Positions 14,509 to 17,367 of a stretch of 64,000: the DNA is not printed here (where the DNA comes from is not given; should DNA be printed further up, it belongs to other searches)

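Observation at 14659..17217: An 852-aa cytoplasmic HEAT-repeat + VWA protein is translationally coupled between fliR and flhB inside the flagellar export-gate operon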

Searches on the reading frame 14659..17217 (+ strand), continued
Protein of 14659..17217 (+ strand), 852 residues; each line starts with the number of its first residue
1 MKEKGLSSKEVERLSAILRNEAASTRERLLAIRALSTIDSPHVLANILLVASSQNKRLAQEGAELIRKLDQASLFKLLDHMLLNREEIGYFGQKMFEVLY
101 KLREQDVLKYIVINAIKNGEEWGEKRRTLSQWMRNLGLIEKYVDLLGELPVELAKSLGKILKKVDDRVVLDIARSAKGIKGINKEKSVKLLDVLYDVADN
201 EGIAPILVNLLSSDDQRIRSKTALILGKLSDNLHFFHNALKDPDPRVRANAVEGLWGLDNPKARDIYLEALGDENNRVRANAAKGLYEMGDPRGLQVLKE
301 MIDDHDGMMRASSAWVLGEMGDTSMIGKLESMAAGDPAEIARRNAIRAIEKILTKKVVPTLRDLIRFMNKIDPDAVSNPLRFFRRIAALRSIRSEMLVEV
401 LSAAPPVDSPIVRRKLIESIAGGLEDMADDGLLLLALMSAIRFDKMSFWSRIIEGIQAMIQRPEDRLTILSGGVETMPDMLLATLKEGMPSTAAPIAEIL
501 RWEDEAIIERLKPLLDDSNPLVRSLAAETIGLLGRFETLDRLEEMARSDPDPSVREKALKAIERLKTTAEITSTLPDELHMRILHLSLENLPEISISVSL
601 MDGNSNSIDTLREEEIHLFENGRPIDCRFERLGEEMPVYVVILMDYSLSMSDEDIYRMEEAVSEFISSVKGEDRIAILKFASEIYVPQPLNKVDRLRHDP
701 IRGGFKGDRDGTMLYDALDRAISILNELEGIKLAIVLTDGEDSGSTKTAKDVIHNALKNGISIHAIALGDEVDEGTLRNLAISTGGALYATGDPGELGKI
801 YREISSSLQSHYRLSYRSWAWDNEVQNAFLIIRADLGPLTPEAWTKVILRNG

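Call 37: predict_structure(alignment_id=A1)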
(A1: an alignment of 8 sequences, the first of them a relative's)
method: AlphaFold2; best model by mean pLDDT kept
length: 852 residues; sequences in the alignment: 8
mean_pLDDT: 70.0   pTM: 0.42
mean pLDDT of the five models: 70.0, 68.9, 68.8, 68.0, 66.1
residues with pLDDT >= 90: 140; 70-90: 370; 50-70: 134; < 50: 208
segments of 3 or more residues with pLDDT < 50: 1-4, 376-397, 414-452, 454-456, 458-476, 502-504, 574-636, 691-697, 809-852
pLDDT, mean of each block of 10 residues (from residue 1): 59 88 86 88 91 88 91 92 78 90 91 80 86 91 89 87 90 79 80 86 84 88 87 83 91 83 89 89 89 90 88 88 82 85 83 69 56 49 41 47 53 47 36 33 40 47 40 47 70 60 60 85 87 76 90 91 78 42 33 36 42 44 34 52 75 79 74 66 56 49 55 78 78 80 77 82 81 78 78 78 61 34 37 34 33 33
secondary structure, 60 per line:
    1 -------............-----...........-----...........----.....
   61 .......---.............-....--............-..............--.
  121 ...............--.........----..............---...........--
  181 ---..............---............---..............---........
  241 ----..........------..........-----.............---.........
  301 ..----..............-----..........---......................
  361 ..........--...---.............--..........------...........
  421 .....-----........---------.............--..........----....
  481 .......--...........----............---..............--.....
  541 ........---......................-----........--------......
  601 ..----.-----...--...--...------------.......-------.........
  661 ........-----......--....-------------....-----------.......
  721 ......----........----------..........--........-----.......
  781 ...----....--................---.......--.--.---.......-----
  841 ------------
elements in order (helices of 4 or more, strands of 3 or more residues): H8-19 H25-35 H41-51 H56-67 H71-83 H85-88 H91-102 H104-117 H120-135 H138-146 H151-164 H168-178 H184-197 H201-212 H216-229 H233-240 H245-254 H261-270 H276-288 H292-302 H307-320 H326-335 H339-370 H379-391 H394-403 H410-425 H431-438 H448-460 H463-472 H477-487 H490-500 H505-516 H520-533 H536-548 H552-573 E579-586 E595-602 E618-620 E623-625 E638-644 H652-668 E674-679 E682-685 H699-702 H714-726 E731-738 H749-758 E761-768 H774-783 E788-791 H794-809 E813-819 E829-835

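Call 42: fold_search(model_id=the predicted structure, library=pdb)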
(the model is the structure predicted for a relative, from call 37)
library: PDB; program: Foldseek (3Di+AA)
matches with E <= 10: 1244; with E <= 0.001: 264
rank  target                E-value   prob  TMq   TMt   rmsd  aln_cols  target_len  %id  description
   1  1b3u_A                1.7e-07  1.00  0.18  0.24  23.1       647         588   15  CRYSTAL STRUCTURE OF CONSTANT REGULATORY DOMAIN OF HUMAN PP2A, PR65ALPHA (released 1999-04-12)
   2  5nrl_O                4.5e-07  1.00  0.15  0.15  22.0       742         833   13  Structure of a pre-catalytic spliceosome (released 2017-05-31)
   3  5ife_C                7.2e-07  1.00  0.14  0.14  24.9       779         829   11  Crystal structure of the human SF3b core complex (released 2016-10-26)
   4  6fsq                  7.5e-07  1.00  0.16  0.32  23.0       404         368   22  Structure of A3_bGFPD, an artificial bi-domain protein based on two different alphaRep domains : A3 and a GFP binding do (released 2018-08-08)
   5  2npp_A                8.1e-07  1.00  0.18  0.24  20.2       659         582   16  Structure of the Protein Phosphatase 2A Holoenzyme (released 2006-12-12)
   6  3w3v                  9.5e-07  1.00  0.17  0.15  29.7       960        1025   12  Crystal structure of Kap121p mutant D353K/E396K/D438K (released 2013-04-10)
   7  7q3l_A                9.9e-07  1.00  0.16  0.16  24.3       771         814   11  Human 17S U2 snRNP 5' domain (released 2022-03-30)
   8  4zj7_A                1.5e-06  1.00  0.22  0.19  27.3       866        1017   12  Crystal structure of the karyopherin Kap121p bound to the extreme C-terminus of the protein phosphatase Cdc14p (released 2015-06-03)
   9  7q4o_A                1.5e-06  1.00  0.19  0.20  21.6       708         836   12  Substrate-bound A-like U2 snRNP (released 2022-03-30)
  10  5w0v_B                1.7e-06  1.00  0.21  0.18  24.8       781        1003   14  Crystal structure of full-length Kluyveromyces lactis Kap123 with histone H4 1-34 (released 2017-11-01)
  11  5z56_1                1.7e-06  1.00  0.15  0.13  22.8       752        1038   12  cryo-EM structure of a human activated spliceosome (mature Bact) at 5.1 angstrom. (released 2018-09-19)
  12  3w3y_A                1.9e-06  1.00  0.21  0.19  27.0       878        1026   12  Crystal structure of Kap121p bound to Nup53p (released 2013-04-10)
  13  3ea5_B                2.0e-06  1.00  0.19  0.19  24.8       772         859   12  Kap95p Binding Induces the Switch Loops of RanGDP to adopt the GTP-bound Conformation: Implications for Nuclear Import (released 2008-10-21)
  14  6iur_E                2.1e-06  1.00  0.17  0.23  21.7       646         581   14  A phosphatase complex STRN3-PP2Aa (released 2019-12-04)
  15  5yvh_A                2.4e-06  1.00  0.18  0.19  23.8       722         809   12  Crystal structure of Karyopherin beta2 in complex with FUS(371-526) (released 2018-05-16)
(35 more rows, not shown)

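Call 43: search_protein_representatives(alignment_id=A1)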
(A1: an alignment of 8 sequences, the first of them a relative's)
Query: 8 sequences, 846 profile positions. Proteins with E-value up to 0.001 (for the whole library): 129966; up to 1e-10: 44316; up to 1e-30: 3596. The best 150 are listed.
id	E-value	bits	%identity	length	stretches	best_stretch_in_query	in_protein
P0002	0.0e+00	1409.6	-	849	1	4-846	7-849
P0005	0.0e+00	1309.1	-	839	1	1-846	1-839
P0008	0.0e+00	1170.0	-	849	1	6-845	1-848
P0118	4.7e-287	971.1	-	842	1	6-845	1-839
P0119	4.3e-221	752.9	-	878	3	7-414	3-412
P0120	3.8e-201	686.9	-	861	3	8-428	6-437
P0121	1.8e-199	681.3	-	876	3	6-418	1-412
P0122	9.6e-149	513.5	-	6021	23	226-356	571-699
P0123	2.0e-145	502.5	-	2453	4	574-830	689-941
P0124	8.8e-145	500.4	-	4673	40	235-343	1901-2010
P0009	8.4e-140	484.0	-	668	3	7-428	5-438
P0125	1.1e-128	447.1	-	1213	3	571-834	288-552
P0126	1.4e-116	407.1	-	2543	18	183-351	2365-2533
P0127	4.0e-114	399.0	-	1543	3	571-833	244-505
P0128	4.0e-113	395.7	-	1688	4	573-831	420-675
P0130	1.0e-106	374.5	-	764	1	24-764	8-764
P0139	9.8e-93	328.3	-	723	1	4-700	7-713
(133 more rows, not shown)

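Call 45: find_encoding_contigs(protein=P0119, flank=8000, max_places=2)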
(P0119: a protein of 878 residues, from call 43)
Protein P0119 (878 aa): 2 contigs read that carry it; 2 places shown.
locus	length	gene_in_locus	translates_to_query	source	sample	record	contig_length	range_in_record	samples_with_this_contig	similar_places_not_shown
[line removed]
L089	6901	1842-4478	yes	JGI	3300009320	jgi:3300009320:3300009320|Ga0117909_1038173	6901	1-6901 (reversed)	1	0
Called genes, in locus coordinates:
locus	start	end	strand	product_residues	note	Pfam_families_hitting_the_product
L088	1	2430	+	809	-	?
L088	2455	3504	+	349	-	PF12717:Cnd1 (faint), PF02985:HEAT (faint), PF13513:HEAT_EZ (faint), PF13646:HEAT_2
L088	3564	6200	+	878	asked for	PF00514:Arm (faint), PF02985:HEAT (faint), PF13513:HEAT_EZ (faint), PF13646:HEAT_2, PF13646:HEAT_2, PF00092:VWA, PF13519:VWA_2, PF13768:VWA_3, +1 more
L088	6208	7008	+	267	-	?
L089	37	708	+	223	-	PF00092:VWA, PF13519:VWA_2, PF13768:VWA_3 (weak)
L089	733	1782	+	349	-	PF12717:Cnd1 (faint), PF02985:HEAT (faint), PF13513:HEAT_EZ (faint), PF13646:HEAT_2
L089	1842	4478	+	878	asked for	PF00514:Arm (faint), PF02985:HEAT (faint), PF13513:HEAT_EZ (faint), PF13646:HEAT_2, PF13646:HEAT_2, PF00092:VWA, PF13519:VWA_2, PF13768:VWA_3, +1 more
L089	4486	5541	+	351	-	PF01312:Bac_export_2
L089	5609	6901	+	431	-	?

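Call 47: find_encoding_contigs(protein=P0120, flank=10000, max_places=2)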
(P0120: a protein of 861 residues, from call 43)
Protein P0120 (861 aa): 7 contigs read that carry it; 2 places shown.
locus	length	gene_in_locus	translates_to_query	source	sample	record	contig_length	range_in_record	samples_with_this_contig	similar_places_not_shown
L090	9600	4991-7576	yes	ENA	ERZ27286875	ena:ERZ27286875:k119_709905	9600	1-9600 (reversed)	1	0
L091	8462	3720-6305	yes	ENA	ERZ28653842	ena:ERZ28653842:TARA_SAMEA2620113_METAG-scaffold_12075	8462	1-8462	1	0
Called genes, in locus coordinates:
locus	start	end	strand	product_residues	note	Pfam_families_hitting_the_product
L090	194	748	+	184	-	PF03748:FliL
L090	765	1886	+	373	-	PF02154:FliM, PF01052:FliMN_C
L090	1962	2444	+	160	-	PF01052:FliMN_C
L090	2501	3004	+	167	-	PF04347:FliO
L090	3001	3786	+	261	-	PF00813:FliP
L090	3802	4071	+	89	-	PF01313:Bac_export_3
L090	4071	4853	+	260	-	PF01311:Bac_export_1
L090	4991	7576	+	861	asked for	PF02985:HEAT (faint), PF12717:Cnd1 (faint), PF13513:HEAT_EZ (faint), PF13646:HEAT_2, PF13646:HEAT_2 (weak), PF00092:VWA, PF13519:VWA_2, PF13768:VWA_3, +2 more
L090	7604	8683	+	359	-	PF01312:Bac_export_2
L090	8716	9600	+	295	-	?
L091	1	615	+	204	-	?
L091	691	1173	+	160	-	PF01052:FliMN_C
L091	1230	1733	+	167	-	PF04347:FliO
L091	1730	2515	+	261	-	PF00813:FliP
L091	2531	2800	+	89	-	PF01313:Bac_export_3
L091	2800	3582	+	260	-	PF01311:Bac_export_1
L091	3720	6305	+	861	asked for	PF02985:HEAT (faint), PF12717:Cnd1 (faint), PF13513:HEAT_EZ (faint), PF13646:HEAT_2, PF13646:HEAT_2 (weak), PF00092:VWA, PF13519:VWA_2, PF13768:VWA_3, +2 more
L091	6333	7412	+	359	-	PF01312:Bac_export_2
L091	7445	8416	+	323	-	PF00771:FHIPEP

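Call 48: find_encoding_contigs(protein=P0121, flank=10000, max_places=2)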
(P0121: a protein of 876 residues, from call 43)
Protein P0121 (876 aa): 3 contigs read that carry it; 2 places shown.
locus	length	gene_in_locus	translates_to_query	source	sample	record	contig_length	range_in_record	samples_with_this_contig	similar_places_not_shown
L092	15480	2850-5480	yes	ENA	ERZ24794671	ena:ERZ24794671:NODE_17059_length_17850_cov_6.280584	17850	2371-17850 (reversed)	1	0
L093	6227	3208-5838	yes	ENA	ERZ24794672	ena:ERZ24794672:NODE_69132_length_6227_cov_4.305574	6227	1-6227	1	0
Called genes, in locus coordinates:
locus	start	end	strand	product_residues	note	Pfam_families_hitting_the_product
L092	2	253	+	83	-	?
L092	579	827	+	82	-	PF04347:FliO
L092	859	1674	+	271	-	PF00813:FliP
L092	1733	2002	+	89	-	PF01313:Bac_export_3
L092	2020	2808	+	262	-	PF01311:Bac_export_1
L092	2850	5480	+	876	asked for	PF00514:Arm (faint), PF02985:HEAT (faint), PF13513:HEAT_EZ (faint), PF12717:Cnd1 (faint), PF13646:HEAT_2, PF00092:VWA, PF13519:VWA_2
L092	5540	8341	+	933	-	PF02985:HEAT (faint), PF13646:HEAT_2, PF00092:VWA, PF13519:VWA_2, PF13768:VWA_3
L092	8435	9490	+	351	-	PF01312:Bac_export_2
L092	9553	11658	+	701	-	PF00771:FHIPEP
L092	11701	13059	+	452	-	PF13401:AAA_22 (faint), PF00448:SRP54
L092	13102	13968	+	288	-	PF00142:Fer4_NifH (faint), PF01656:CbiA, PF06564:CBP_BcsQ (weak), PF10609:ParA, PF13614:AAA_31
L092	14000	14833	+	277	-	PF12945:PilZNR (weak), PF07238:PilZ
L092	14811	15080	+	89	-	-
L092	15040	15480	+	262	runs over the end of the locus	PF04542:Sigma70_r2, PF04539:Sigma70_r3, PF08281:Sigma70_r4_2, PF04545:Sigma70_r4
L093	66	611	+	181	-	PF01052:FliMN_C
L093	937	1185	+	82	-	PF04347:FliO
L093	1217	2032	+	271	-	PF00813:FliP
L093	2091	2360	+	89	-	PF01313:Bac_export_3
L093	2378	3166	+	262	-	PF01311:Bac_export_1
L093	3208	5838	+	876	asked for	PF00514:Arm (faint), PF02985:HEAT (faint), PF13513:HEAT_EZ (faint), PF12717:Cnd1 (faint), PF13646:HEAT_2, PF00092:VWA, PF13519:VWA_2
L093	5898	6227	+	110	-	?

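Call 49: find_encoding_contigs(protein=P0130, flank=10000, max_places=2)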
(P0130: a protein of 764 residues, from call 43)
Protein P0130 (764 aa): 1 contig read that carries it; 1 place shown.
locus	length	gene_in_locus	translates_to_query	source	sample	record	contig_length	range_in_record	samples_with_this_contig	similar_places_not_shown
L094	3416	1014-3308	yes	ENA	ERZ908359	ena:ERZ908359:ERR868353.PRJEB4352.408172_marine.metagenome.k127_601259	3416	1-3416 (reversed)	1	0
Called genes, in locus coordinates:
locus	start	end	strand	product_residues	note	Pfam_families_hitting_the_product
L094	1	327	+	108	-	?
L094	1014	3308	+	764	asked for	PF02985:HEAT (faint), PF12717:Cnd1 (faint), PF13513:HEAT_EZ (faint), PF13646:HEAT_2 (weak), PF21581:SCD (faint), PF13646:HEAT_2, PF00092:VWA, PF13519:VWA_2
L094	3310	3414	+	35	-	?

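Call 55: find_encoding_contigs(protein=P0139, flank=10000, max_places=3)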
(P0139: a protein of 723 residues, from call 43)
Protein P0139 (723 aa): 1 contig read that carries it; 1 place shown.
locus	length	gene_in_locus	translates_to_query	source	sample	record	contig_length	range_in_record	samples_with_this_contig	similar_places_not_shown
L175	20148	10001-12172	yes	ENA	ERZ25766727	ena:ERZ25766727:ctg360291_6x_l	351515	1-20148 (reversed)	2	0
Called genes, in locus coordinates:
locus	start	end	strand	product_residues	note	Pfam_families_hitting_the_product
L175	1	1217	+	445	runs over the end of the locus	PF14224:DUF4331, PF13860:FlgD_ig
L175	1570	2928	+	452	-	PF25062:ARM_TT21_N (faint), PF13371:TPR_9 (faint), PF13414:TPR_11 (faint), PF13428:TPR_14 (faint), PF14559:TPR_19 (faint), PF12895:ANAPC3 (weak), PF07719:TPR_2 (weak), PF13181:TPR_8 (weak), +7 more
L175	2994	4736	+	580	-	PF03824:NicO, PF13386:DsbD_2 (weak)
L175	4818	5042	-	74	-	PF13619:KTSC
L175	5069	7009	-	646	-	PF00288:GHMP_kinases_N, PF00483:NTP_transferase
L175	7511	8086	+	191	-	PF00072:Response_reg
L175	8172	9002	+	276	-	PF01966:HD, PF13487:HD_5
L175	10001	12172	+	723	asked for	PF02985:HEAT (faint), PF13513:HEAT_EZ (faint), PF13646:HEAT_2, PF13519:VWA_2 (weak)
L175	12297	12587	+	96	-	-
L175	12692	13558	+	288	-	PF05721:PhyH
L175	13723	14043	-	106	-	-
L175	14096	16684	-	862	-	PF02861:Clp_N, PF23569:NBD_SMAX1, PF00004:AAA, PF17871:AAA_lid_9, PF00004:AAA, PF07724:AAA_2, PF07728:AAA_5, PF10431:ClpB_D2-small, +8 more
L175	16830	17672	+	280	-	PF05721:PhyH, PF13759:2OG-FeII_Oxy_5 (faint)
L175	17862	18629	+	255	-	PF00106:adh_short, PF08659:KR, PF23441:SDR (weak), PF13561:adh_short_C2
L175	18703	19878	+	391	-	PF05175:MTS, PF06325:PrmA (weak), PF13847:Methyltransf_31 (weak), PF10354:BMT5-like (weak)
